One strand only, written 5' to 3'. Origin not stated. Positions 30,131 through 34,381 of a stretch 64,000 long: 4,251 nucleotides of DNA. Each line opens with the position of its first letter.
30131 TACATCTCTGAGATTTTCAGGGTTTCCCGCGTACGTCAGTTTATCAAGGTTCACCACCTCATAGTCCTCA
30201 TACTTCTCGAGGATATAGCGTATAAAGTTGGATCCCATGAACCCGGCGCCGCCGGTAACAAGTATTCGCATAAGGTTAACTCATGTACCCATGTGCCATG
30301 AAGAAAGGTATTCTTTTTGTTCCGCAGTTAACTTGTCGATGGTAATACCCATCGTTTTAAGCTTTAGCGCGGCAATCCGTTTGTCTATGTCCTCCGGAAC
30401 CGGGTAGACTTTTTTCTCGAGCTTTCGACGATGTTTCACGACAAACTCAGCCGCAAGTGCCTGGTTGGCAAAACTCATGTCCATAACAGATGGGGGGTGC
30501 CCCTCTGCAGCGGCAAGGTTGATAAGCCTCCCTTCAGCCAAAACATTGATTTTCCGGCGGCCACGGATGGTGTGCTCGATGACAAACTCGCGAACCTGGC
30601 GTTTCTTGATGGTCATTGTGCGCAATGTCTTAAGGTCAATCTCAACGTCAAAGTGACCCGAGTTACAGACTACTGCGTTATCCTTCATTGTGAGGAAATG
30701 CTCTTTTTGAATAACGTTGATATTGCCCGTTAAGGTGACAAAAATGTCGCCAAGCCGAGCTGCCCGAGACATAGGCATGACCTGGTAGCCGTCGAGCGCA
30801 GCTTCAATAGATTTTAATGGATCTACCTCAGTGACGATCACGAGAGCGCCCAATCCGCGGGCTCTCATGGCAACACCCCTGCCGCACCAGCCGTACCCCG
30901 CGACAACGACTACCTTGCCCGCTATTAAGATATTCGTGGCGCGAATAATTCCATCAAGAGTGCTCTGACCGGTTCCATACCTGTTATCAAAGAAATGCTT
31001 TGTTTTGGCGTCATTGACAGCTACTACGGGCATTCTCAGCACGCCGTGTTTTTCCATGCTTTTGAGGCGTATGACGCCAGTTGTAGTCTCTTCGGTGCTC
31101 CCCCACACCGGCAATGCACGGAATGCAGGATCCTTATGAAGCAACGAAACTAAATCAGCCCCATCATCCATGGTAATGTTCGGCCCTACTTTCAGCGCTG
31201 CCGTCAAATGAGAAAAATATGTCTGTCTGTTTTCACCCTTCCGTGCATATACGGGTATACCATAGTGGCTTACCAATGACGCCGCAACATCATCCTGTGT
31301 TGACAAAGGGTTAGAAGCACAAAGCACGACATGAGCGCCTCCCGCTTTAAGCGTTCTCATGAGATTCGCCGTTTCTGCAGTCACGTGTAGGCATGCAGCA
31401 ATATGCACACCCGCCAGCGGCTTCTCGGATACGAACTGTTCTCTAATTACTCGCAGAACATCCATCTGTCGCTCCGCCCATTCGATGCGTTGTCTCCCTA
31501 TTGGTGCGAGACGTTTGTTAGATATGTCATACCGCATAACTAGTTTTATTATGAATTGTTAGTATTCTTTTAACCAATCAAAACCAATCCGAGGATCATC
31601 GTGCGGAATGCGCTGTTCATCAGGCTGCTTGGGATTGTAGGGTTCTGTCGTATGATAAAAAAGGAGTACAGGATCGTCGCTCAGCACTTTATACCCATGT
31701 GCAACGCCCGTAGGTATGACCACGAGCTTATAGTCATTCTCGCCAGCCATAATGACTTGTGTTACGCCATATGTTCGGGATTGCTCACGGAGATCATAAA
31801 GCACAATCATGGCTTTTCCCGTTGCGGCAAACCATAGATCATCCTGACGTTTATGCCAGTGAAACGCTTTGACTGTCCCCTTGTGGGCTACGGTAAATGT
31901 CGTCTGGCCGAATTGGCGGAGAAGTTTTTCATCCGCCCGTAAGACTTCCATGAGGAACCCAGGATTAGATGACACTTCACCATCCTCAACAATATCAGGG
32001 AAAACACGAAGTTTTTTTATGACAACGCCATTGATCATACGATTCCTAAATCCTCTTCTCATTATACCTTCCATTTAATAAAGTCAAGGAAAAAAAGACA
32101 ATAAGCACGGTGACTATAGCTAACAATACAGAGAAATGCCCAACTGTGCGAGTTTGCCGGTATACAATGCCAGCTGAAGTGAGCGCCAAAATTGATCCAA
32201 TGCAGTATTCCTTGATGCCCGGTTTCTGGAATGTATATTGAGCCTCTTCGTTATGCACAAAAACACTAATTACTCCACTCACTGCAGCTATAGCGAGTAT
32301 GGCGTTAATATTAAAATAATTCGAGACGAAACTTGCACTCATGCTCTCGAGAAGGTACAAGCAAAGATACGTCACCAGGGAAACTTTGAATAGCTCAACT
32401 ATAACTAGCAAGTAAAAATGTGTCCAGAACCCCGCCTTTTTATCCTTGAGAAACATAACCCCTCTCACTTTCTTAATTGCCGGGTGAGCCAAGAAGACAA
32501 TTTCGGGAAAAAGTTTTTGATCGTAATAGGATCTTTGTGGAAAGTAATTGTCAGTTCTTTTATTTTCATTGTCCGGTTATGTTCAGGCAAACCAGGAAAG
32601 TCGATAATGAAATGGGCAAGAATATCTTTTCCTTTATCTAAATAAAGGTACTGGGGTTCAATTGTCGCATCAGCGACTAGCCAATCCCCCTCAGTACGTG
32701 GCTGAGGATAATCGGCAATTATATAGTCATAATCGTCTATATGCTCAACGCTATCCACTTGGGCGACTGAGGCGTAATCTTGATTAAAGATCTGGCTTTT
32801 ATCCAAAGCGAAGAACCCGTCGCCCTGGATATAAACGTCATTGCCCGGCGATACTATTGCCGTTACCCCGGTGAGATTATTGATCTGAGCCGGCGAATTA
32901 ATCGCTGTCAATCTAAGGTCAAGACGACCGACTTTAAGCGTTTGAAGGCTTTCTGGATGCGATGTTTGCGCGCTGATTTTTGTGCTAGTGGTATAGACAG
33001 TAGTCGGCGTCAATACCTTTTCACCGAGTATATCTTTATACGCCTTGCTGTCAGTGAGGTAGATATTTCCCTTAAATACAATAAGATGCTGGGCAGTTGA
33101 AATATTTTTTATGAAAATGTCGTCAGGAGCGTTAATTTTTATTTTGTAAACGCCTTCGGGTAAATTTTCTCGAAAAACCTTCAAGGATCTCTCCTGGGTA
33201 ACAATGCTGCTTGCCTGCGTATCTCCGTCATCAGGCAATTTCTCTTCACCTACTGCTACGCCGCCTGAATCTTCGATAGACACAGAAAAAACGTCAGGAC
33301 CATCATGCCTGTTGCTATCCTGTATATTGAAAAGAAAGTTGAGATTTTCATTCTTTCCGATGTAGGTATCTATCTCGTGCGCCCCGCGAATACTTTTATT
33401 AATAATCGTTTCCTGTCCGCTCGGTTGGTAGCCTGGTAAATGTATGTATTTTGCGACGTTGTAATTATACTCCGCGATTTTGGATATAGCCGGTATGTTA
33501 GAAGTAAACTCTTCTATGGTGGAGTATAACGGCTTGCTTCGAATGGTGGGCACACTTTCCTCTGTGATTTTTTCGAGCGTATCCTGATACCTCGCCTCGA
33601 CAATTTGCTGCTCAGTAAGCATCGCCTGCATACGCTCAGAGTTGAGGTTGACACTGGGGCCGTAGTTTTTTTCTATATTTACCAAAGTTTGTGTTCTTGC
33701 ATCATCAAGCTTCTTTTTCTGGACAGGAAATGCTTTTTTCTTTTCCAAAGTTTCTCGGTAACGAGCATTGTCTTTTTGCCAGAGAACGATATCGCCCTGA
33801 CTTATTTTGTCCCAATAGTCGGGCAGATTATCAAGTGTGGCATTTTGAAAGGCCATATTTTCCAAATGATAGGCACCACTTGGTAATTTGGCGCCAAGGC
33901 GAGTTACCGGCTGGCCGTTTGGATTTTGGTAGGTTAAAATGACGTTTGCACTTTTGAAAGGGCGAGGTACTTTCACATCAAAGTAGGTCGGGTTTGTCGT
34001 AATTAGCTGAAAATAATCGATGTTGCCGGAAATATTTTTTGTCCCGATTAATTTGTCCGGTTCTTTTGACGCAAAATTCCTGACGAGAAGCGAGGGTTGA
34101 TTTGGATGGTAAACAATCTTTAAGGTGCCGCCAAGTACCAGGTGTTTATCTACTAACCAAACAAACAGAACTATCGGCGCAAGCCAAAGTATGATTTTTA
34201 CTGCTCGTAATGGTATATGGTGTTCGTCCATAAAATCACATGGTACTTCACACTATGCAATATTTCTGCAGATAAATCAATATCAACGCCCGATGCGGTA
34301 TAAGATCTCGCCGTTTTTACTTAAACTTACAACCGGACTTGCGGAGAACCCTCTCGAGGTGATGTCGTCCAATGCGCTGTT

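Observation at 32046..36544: Paralogous 4-TM mini-proteins bracketing a GT-C glycosyltransferase and a large exported protein: candidate heterodimeric lipid-linked-sugar flippase system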

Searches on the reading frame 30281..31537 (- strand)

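Call 4: search_protein_families(library=pfam, proteins=[window:30281-31537:-], max_evalue=1)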
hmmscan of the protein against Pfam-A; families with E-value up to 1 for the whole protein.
window:30281-31537:- (418 aa): 7 families
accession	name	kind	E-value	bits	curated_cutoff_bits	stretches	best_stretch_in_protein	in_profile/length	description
PF05221.23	AdoHcyase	-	3.9e-61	207.2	25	2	3-136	2-139/299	S-adenosyl-L-homocysteine hydrolase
PF00670.27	AdoHcyase_NAD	-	8e-54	182.6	27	1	185-345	1-161/162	S-adenosyl-L-homocysteine hydrolase, NAD binding domain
PF02826.25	2-Hacid_dh_C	-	7.6e-07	29.1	25.1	1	204-294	33-127/178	D-isomer specific 2-hydroxyacid dehydrogenase, NAD binding domain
PF07991.19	KARI_N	-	0.00021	21.3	20.6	1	205-299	2-100/165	Acetohydroxy acid isomeroreductase, NADPH-binding domain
PF00996.24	GDI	-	0.021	13.8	23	1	233-321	300-389/436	GDP dissociation inhibitor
PF13579.12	Glyco_trans_4_4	-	0.039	14.7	29.7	0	55-101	6-52/158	Glycosyl transferase 4-like domain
PF01726.22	LexA_DNA_bind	-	0.15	12.3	23.7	0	344-376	21-53/65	LexA DNA binding domain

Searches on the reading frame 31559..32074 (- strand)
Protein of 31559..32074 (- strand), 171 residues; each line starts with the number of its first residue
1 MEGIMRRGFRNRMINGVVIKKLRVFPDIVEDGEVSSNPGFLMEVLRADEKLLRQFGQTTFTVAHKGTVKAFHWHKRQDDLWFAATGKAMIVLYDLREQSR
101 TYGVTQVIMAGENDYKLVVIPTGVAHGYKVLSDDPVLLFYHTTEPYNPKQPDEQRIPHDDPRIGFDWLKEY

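Call 4: search_protein_families(library=pfam, proteins=[window:31559-32074:-], max_evalue=1)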
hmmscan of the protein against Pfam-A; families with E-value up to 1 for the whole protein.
window:31559-32074:- (171 aa): 7 families
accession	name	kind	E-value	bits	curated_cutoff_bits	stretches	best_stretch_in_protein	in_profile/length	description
PF00908.23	dTDP_sugar_isom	-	1.8e-21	77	27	1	40-167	26-152/168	dTDP-4-dehydrorhamnose 3,5-epimerase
PF14667.12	Polysacc_synt_C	-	3.7e-10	40.3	28.7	1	39-152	6-109/111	Polysaccharide biosynthesis C-terminal domain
PF07883.17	Cupin_2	-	0.0047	17.1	27.2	1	62-138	5-66/70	Cupin domain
PF25174.1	Beta-prop_THOC3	-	0.025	14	305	1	61-104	42-85/272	THOC3 beta-propeller domain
PF00190.28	Cupin_1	-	0.032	14.3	22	1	34-139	9-110/151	Cupin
PF05523.17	FdtA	-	0.22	11.7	23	1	64-138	41-107/131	WxcM-like, C-terminal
PF23389.1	Beta-prop_WDR19_1st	-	0.23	10.9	27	1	54-100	27-73/325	WDR19 first beta-propeller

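Call 71: search_protein_families(library=ncbifam, proteins=[window:31559-32074:-], max_evalue=0.0001)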
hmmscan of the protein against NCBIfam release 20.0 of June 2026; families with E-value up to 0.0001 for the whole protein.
window:31559-32074:- (171 aa): 2 families
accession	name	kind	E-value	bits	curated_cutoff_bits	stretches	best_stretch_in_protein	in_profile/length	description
TIGR01221.1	rmlC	equivalog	3.2e-17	62.9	155.75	1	14-168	7-155/176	dTDP-4-dehydrorhamnose 3,5-epimerase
TIGR04366.1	cupin_WbuC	subfamily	2e-05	24.5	42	1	57-153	35-126/132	WbuC family cupin fold metalloprotein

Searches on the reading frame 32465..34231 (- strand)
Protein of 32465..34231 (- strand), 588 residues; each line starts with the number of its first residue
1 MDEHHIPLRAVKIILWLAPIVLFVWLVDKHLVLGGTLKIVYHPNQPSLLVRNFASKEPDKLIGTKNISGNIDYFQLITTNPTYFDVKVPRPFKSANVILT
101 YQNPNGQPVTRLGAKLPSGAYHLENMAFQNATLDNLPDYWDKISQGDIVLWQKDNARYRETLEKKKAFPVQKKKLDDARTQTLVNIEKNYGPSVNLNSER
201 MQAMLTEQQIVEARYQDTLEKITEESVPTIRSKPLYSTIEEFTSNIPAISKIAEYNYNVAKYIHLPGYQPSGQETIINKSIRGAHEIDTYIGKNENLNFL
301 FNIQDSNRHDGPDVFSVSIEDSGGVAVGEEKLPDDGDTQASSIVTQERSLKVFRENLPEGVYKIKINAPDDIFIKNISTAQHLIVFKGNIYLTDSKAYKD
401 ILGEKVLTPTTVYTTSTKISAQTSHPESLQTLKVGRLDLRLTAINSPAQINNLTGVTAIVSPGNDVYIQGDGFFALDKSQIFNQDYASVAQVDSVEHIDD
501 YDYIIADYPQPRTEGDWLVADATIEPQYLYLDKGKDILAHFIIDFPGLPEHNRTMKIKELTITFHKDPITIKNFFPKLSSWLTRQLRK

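Call 4: search_protein_families(library=pfam, proteins=[window:32465-34231:-], max_evalue=1)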
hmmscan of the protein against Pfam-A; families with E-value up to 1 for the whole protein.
window:32465-34231:- (588 aa): 1 family
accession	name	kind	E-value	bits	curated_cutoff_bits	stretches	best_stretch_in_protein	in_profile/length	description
PF10523.15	BEN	-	0.15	12.7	23.2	1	158-199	17-58/76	BEN domain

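Call 8: search_protein_families(library=ncbifam, proteins=[window:32465-34231:-], max_evalue=1)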
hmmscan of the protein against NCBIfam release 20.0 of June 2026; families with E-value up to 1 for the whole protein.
window:32465-34231:- (588 aa): 0 families

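Call 13: find_homologous_proteins(query=window:32465-34231:-)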
Query window:32465-34231:- (588 aa): 22 proteins with E <= 0.001 among 8000 candidates.
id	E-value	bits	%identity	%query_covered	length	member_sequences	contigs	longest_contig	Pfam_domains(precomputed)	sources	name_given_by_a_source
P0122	0.0e+0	1333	100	100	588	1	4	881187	-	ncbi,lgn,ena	-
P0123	2.1e-184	632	50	99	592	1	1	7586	-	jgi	-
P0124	3.2e-183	628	50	99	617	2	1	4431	-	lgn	-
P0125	1.1e-179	617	48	99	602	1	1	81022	-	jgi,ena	-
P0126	1.3e-179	616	48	96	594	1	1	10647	-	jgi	-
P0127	1.6e-176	606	49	99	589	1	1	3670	-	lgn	-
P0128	4.0e-176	605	47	97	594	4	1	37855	-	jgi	jgi:hypothetical protein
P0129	1.9e-174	599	49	99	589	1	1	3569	-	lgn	-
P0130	1.3e-172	593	48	98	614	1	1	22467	-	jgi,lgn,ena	-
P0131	1.4e-164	567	47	99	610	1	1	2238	-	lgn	-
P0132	5.9e-164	565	47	99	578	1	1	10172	-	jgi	jgi:hypothetical protein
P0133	4.0e-161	555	44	97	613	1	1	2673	-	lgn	-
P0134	3.0e-160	553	49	61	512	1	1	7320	-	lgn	-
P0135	4.8e-157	542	44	97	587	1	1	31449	-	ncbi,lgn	-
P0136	7.7e-153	528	45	94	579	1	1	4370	-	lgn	-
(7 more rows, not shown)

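Call 22: search_solved_structures(query=A3, max_evalue=10)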
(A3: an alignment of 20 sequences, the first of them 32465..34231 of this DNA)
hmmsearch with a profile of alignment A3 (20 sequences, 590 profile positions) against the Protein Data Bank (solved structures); distinct sequences matched with E-value up to 10: 4.
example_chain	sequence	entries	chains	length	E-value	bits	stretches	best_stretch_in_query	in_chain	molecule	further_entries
6zck_A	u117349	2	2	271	0.76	11.4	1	237-305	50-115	Capsid protein VP1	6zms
3etx_A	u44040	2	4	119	2.9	9.4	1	156-243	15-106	Adhesin A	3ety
2gl2_A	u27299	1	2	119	5.3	8.6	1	156-243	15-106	adhesion A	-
3etw_A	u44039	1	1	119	5.5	8.5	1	156-243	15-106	Adhesin A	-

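Call 28: predict_structure(alignment_id=A3)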
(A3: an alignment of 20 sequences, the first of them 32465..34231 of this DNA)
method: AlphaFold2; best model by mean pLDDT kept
length: 588 residues; sequences in the alignment: 20
mean_pLDDT: 85.0   pTM: 0.72
mean pLDDT of the five models: 85.0, 84.4, 83.6, 81.6, 81.5
residues with pLDDT >= 90: 306; 70-90: 209; 50-70: 44; < 50: 29
segments of 3 or more residues with pLDDT < 50: 54-80
pLDDT, mean of each block of 10 residues (from residue 1): 60 81 74 79 79 45 36 37 78 91 86 85 91 92 93 95 93 96 91 77 92 96 89 92 91 91 83 87 94 91 91 93 87 86 90 91 94 94 95 88 80 97 93 96 96 95 94 95 84 93 95 91 91 87 75 74 80 54 64
secondary structure, 60 per line:
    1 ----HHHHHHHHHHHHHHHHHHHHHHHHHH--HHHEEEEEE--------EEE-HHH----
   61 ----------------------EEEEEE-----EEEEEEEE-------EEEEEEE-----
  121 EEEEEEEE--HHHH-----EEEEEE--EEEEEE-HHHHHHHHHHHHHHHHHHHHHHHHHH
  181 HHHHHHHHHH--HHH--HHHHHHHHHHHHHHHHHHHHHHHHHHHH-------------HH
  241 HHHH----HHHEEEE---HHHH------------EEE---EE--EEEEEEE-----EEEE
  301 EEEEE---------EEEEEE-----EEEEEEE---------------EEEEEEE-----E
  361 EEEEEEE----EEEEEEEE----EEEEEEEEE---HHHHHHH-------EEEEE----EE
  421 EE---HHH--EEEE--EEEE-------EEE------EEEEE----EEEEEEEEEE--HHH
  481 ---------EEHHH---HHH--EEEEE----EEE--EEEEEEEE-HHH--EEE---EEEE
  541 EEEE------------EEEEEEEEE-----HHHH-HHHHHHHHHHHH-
elements in order: H5-30 E36-41 E50-52 E83-88 E94-101 E109-115 E121-128 H131-134 E140-145 E148-153 H155-190 H198-225 H239-244 E252-255 H259-262 E275-277 E285-291 E297-305 E315-320 E326-332 E348-354 E360-367 E372-379 E384-392 H396-402 E410-414 E419-422 E431-434 E437-440 E448-450 E457-461 E466-475 E503-507 E512-514 E517-524 E531-533 E537-544 E557-565 H571-574 H576-587

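Call 31: fold_search(model_id=the predicted structure, library=pdb)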
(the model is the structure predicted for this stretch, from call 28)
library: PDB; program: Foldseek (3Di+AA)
matches with E <= 10: 1291; with E <= 0.001: 1
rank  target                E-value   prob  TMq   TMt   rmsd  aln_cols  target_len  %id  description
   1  7zvo                  4.2e-04  1.00  0.14  0.51   6.4       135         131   14  Structure of CBM BT0996-C from Bacteroides thetaiotaomicron (released 2023-02-08)
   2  9h99                  1.3e-03  0.82  0.13  0.08  33.9       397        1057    9  Native structure of the full-length pesticidal protein Cry1Ca18 at pH7, from crystals formed in vivo (released 2025-11-12)
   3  5x7o_A                1.6e-03  0.35  0.12  0.07  24.2       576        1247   10  Crystal structure of Paenibacillus sp. 598K alpha-1,6-glucosyltransferase (released 2017-07-26)
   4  5by3                  1.8e-03  0.97  0.13  0.10  28.3       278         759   12  A novel family GH115 4-O-Methyl-alpha-glucuronidase, BtGH115A, with specificity for decorated arabinogalactans (released 2015-07-22)
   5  3afg_B                2.4e-03  1.00  0.12  0.14   5.0       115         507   14  Crystal structure of ProN-Tk-SP from Thermococcus kodakaraensis (released 2010-08-04)
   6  4xup_A                3.2e-03  0.80  0.12  0.20  21.0       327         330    7  Structure of the N-terminal CBM22-1-CBM22-2 tandem domain from Paenibacillus barcinonensis Xyn10C (released 2015-06-03)
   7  7vrp_F                3.3e-03  0.77  0.13  0.17  20.8       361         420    8  Structure of infectious bursal disease virus Gx strain (released 2022-03-30)
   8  8zdp_v                3.7e-03  0.15  0.11  0.09  64.9       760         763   10  Cryo-EM structure of Mycobacteriophage Douge Central fiber (gp20) (released 2025-06-25)
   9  8zdq_v                3.7e-03  0.15  0.11  0.08  64.9       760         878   10  Cryo-EM structure of Mycobacteriophage Douge complete baseplate (gp13, gp17, gp23, gp16, gp18 and gp20) (released 2025-06-25)
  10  3afg_A                4.1e-03  1.00  0.12  0.14   5.0       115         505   14  Crystal structure of ProN-Tk-SP from Thermococcus kodakaraensis (released 2010-08-04)
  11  3no8_A                4.1e-03  0.72  0.10  0.29  14.2       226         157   11  Crystal structure of the PHR domain from human BTBD2 Protein (released 2010-08-25)
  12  7vrn_A                4.4e-03  0.08  0.07  0.09  29.1       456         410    9  Structure of infectious bursal disease virus Gt strain (released 2022-03-30)
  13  7zgj_A                5.2e-03  0.12  0.08  0.08  26.3       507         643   11  Trypanosoma brucei gambiense ISG65 in complex with human complement component C3 (released 2023-04-05)
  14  7vrp_I                5.7e-03  0.10  0.08  0.10  29.3       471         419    9  Structure of infectious bursal disease virus Gx strain (released 2022-03-30)
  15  4lr4_C                6.4e-03  0.44  0.10  0.16  28.4       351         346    9  Crystal structure of a putative secreted protein (EUBREC_3654) from Eubacterium rectale at 2.43 A resolution (released 2013-09-18)
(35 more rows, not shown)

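Call 75: search_protein_families(library=pfam, alignment_id=A3, max_evalue=0.01)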
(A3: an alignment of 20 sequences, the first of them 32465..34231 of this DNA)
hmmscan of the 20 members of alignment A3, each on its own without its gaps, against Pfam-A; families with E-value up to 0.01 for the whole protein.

A. member 1, window:32465-34231:- (588 aa): 0 families

B. families by the number of members that match (of 20 scanned): 3 families
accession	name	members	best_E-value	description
PF18962.6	Por_Secre_tail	1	3.9e-05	Secretion system C-terminal sorting domain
PF01835.25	MG2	1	0.00058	MG2 domain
PF13860.13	FlgD_ig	1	0.0018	FlgD Ig-like domain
